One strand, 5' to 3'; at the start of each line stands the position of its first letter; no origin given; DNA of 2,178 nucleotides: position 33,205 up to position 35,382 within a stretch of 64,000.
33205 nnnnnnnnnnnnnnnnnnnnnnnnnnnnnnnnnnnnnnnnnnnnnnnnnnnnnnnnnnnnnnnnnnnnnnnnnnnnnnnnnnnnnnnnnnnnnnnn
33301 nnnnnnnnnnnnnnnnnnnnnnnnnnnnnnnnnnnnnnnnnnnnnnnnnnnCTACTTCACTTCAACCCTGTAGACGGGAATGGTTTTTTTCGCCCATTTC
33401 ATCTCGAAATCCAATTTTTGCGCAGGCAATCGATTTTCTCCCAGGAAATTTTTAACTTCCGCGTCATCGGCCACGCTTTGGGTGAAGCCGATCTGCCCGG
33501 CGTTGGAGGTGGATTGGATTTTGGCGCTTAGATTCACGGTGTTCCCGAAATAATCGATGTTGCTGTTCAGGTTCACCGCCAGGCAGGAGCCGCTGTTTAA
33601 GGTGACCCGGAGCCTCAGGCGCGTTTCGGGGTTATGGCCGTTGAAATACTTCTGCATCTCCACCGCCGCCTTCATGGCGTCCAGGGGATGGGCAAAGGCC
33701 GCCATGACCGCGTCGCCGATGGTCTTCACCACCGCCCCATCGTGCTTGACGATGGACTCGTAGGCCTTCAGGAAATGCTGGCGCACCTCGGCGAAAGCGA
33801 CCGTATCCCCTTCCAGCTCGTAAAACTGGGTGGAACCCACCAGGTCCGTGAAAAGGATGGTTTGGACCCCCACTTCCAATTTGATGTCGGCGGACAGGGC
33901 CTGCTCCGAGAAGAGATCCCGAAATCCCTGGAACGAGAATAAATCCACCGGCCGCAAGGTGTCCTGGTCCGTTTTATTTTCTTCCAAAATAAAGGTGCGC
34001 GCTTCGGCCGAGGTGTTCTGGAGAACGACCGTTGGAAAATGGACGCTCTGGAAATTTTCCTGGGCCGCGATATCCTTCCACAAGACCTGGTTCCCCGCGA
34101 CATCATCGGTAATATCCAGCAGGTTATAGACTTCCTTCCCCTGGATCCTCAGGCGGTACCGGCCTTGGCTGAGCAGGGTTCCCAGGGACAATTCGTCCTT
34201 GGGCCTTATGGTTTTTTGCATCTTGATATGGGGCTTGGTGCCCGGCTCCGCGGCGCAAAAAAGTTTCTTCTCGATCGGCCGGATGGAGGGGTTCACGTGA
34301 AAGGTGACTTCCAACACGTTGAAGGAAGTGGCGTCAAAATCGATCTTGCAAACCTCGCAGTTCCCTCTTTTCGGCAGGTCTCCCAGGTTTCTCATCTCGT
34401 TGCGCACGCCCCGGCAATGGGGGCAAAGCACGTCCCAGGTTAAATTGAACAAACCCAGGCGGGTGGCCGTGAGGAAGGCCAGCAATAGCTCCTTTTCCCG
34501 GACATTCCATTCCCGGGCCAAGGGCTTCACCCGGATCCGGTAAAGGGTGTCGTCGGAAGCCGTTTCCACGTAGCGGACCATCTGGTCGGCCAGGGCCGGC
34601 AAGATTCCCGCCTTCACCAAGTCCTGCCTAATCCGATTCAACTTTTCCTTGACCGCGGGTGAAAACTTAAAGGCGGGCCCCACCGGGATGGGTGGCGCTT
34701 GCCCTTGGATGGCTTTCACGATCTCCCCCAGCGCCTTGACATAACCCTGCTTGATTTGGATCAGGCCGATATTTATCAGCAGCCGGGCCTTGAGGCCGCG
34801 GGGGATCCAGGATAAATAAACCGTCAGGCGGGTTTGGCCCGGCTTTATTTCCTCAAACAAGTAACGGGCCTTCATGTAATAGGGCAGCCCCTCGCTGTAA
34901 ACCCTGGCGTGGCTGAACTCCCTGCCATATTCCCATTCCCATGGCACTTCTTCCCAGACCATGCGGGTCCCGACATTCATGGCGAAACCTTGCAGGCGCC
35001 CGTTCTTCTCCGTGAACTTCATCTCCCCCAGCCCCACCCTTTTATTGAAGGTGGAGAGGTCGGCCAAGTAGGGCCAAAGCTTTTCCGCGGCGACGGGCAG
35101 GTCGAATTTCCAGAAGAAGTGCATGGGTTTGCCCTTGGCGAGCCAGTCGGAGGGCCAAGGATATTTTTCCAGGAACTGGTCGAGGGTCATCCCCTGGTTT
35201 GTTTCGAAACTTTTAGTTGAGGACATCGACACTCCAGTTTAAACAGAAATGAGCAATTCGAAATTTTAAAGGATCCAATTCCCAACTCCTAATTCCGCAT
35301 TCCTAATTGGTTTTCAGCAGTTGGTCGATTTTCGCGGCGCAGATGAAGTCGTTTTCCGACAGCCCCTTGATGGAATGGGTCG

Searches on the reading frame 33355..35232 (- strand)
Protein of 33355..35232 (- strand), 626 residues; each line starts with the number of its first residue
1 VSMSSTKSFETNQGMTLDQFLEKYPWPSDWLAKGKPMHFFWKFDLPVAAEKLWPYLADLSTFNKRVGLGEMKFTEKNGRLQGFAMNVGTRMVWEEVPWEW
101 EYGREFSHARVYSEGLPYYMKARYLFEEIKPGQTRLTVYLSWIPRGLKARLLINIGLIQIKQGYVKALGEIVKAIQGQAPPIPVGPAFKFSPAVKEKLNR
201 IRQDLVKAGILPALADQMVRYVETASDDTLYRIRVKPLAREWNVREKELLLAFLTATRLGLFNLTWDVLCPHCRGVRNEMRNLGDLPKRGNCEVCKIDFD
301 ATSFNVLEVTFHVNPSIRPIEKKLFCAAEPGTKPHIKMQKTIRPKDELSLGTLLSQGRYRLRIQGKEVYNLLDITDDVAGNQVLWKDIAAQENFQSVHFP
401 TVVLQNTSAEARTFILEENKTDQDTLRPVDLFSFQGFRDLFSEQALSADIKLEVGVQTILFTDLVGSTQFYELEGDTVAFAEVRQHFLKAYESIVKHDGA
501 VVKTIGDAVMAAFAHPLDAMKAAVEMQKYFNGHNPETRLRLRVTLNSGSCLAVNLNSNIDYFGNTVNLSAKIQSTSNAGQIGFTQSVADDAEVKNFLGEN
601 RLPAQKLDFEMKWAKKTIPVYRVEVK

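Call 11: search_protein_families(library=pfam, proteins=[window:33355-35232:-], max_evalue=0.01)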
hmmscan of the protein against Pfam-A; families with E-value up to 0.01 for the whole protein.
window:33355-35232:- (626 aa): 2 families
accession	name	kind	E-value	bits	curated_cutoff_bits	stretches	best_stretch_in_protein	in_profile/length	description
PF19363.4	DUF5939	-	2e-23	83.4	22.5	1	209-321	14-127/281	Family of unknown function (DUF5939)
PF00211.25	Guanylate_cyc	-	7e-17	62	21.9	1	458-596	10-160/183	Adenylate and Guanylate cyclase catalytic domain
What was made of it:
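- Checked: The protein at 33352-35232 does carry a class III cyclase domain: Guanylate_cyc E = 7e-17, plus DUF5939 (call 11).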
